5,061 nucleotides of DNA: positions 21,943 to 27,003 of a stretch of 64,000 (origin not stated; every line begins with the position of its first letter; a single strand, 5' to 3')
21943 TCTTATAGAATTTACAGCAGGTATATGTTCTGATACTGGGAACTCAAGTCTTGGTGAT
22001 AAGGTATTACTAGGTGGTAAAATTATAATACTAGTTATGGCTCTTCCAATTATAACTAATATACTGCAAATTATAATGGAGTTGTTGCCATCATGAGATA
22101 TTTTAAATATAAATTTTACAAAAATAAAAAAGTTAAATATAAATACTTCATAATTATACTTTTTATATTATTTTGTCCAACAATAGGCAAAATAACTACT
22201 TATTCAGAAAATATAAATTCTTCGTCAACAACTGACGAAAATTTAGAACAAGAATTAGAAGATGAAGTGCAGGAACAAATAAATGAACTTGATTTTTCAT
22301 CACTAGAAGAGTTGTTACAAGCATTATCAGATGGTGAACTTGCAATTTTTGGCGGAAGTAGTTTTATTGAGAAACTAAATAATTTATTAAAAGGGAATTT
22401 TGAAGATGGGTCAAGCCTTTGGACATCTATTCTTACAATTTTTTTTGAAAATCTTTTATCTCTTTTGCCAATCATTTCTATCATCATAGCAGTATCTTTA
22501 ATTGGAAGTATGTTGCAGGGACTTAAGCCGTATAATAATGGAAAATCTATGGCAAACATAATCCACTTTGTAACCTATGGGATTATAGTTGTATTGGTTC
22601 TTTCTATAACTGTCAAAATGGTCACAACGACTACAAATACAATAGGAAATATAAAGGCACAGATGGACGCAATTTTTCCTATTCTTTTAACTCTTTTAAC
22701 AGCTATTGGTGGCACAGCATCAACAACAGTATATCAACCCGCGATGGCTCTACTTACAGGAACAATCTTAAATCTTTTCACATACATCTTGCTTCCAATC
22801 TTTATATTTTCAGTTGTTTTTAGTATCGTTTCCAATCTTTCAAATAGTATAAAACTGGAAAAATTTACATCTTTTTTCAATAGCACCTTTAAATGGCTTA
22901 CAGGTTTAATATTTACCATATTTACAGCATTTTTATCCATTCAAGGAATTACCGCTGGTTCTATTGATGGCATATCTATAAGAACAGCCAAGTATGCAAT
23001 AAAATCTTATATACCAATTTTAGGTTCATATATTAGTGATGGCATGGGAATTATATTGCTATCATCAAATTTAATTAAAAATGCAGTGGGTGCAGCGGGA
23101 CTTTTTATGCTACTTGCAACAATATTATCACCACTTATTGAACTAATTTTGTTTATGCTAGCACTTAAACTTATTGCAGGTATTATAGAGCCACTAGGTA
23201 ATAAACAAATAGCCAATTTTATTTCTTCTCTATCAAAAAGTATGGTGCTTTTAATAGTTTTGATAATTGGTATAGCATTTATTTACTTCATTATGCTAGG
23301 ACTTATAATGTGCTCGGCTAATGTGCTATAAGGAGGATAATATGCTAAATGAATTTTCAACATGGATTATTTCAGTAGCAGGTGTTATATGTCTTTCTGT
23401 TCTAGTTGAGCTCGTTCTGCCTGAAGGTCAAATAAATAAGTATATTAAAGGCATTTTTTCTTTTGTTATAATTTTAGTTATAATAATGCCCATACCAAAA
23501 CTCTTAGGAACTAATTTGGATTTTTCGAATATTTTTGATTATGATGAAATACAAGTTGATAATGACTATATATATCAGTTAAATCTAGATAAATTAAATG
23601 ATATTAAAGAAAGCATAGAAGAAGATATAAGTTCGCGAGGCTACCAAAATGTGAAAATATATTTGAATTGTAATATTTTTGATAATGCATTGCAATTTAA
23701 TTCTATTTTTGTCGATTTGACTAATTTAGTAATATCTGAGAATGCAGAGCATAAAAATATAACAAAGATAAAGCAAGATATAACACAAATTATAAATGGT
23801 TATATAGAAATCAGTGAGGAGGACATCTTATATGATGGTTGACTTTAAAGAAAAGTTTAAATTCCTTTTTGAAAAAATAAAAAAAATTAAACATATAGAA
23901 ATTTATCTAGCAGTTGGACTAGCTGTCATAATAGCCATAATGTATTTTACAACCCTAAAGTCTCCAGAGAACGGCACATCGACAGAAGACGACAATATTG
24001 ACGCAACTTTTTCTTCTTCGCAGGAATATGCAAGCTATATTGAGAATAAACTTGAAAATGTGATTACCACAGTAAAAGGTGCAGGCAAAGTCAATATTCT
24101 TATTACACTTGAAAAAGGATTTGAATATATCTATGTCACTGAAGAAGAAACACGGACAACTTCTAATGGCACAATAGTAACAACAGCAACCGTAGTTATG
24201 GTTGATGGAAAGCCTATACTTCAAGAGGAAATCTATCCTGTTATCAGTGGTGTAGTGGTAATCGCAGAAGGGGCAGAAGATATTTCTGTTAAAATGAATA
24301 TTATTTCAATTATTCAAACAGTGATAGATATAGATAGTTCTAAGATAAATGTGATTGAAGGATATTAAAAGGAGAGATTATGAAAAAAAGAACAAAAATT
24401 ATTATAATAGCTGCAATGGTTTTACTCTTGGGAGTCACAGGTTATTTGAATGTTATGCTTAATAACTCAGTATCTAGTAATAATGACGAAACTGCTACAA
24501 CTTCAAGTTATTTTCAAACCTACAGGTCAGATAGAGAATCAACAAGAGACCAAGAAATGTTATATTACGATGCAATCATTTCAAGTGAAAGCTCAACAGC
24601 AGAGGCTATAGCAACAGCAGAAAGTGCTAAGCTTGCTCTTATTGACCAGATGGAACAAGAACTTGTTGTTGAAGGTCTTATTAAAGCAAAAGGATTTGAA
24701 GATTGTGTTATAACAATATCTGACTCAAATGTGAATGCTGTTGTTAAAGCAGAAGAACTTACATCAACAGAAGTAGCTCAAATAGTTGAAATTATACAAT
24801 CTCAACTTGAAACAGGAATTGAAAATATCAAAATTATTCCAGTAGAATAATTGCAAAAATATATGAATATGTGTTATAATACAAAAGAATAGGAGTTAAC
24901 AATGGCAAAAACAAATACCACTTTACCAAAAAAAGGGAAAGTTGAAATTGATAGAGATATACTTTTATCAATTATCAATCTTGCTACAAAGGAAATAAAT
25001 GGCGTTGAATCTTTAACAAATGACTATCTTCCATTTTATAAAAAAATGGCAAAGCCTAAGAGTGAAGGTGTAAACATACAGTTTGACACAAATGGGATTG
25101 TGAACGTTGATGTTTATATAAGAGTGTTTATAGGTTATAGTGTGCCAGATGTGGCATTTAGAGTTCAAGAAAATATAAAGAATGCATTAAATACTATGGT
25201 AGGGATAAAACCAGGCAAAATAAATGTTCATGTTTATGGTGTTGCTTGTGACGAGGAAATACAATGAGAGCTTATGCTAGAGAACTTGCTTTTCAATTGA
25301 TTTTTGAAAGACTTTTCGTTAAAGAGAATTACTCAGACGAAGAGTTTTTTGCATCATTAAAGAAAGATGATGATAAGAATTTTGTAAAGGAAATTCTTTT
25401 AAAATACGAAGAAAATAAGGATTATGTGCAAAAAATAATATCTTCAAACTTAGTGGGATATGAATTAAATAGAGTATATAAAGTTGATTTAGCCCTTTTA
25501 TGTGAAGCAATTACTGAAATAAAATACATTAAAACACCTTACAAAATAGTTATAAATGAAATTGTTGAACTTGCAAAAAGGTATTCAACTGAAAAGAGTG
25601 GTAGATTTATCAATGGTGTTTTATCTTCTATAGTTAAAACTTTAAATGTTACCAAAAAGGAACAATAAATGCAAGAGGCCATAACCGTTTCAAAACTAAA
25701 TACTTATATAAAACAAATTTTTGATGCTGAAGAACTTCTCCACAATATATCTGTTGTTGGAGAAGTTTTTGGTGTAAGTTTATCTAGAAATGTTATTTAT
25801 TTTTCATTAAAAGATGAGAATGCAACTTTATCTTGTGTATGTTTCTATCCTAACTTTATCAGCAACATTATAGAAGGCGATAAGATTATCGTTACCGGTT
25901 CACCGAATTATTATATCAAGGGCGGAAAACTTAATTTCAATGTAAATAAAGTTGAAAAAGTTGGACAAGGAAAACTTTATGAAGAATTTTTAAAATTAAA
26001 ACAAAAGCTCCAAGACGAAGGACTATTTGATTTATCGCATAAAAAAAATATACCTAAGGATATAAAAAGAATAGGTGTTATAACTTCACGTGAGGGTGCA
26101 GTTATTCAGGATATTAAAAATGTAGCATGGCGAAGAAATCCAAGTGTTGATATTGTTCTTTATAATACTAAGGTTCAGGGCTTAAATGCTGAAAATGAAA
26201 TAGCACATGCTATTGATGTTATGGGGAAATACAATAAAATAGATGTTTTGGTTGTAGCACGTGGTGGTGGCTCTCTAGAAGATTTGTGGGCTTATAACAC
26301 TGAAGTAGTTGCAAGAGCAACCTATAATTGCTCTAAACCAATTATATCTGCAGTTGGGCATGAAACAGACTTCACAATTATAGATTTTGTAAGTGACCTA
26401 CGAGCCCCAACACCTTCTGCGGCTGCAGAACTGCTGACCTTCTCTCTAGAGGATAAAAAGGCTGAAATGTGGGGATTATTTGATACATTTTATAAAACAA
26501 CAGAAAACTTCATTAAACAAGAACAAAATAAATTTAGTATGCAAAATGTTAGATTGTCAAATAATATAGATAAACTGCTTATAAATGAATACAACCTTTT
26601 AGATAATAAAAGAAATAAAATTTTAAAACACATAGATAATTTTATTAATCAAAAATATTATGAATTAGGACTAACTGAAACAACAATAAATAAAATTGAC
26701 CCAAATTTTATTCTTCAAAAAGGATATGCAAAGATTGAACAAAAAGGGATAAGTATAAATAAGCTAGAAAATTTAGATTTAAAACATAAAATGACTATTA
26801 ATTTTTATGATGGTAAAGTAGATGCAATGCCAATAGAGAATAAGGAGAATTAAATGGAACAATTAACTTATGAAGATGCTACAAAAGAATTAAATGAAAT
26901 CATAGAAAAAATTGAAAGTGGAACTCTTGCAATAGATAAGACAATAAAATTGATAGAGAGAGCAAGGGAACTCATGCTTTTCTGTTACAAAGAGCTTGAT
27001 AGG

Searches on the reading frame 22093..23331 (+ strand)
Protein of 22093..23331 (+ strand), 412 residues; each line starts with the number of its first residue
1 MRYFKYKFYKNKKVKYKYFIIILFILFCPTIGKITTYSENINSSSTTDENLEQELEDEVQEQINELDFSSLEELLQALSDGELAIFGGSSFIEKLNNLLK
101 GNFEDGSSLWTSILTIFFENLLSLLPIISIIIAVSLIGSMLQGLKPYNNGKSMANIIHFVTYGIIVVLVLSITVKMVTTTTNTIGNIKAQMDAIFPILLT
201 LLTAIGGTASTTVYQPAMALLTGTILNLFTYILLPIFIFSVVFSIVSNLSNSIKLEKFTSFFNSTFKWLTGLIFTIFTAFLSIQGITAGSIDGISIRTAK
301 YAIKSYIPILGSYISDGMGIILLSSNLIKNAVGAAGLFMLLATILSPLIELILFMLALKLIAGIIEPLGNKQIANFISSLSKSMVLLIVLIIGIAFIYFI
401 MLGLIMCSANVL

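Call 61: search_protein_families(library=pfam, proteins=[window:22093-23331:+], max_evalue=0.00001)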
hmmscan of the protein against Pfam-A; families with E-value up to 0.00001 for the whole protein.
window:22093-23331:+ (412 aa): 1 family
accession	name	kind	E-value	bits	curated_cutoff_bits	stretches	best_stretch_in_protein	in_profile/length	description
PF09546.15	Spore_III_AE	-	7.1e-63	213.2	27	1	91-407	3-319/321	Stage III sporulation protein AE (spore_III_AE)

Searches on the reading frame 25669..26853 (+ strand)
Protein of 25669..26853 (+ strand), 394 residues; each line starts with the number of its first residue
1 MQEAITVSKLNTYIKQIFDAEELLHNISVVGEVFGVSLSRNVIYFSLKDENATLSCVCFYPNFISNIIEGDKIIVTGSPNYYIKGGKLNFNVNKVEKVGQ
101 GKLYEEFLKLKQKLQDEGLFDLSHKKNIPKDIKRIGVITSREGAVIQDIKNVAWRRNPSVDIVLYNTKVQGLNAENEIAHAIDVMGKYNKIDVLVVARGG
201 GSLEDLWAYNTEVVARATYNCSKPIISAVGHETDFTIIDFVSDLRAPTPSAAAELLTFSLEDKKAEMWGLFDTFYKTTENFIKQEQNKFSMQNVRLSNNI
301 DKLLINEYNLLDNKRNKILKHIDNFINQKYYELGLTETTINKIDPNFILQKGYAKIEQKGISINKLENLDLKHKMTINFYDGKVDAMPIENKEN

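Call 61: search_protein_families(library=pfam, proteins=[window:25669-26853:+], max_evalue=0.00001)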
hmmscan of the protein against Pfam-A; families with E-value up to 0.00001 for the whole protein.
window:25669-26853:+ (394 aa): 3 families
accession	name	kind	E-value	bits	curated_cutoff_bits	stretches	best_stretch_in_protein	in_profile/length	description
PF02601.20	Exonuc_VII_L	-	7.3e-77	259.4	35.9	2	119-328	1-209/315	Exonuclease VII, large subunit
PF13742.12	tRNA_anti_2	-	7.2e-19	68.3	27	1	5-95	1-94/95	OB-fold nucleic acid binding domain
PF01336.31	tRNA_anti-codon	-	2.6e-10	40.5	27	1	27-97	1-74/75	OB-fold nucleic acid binding domain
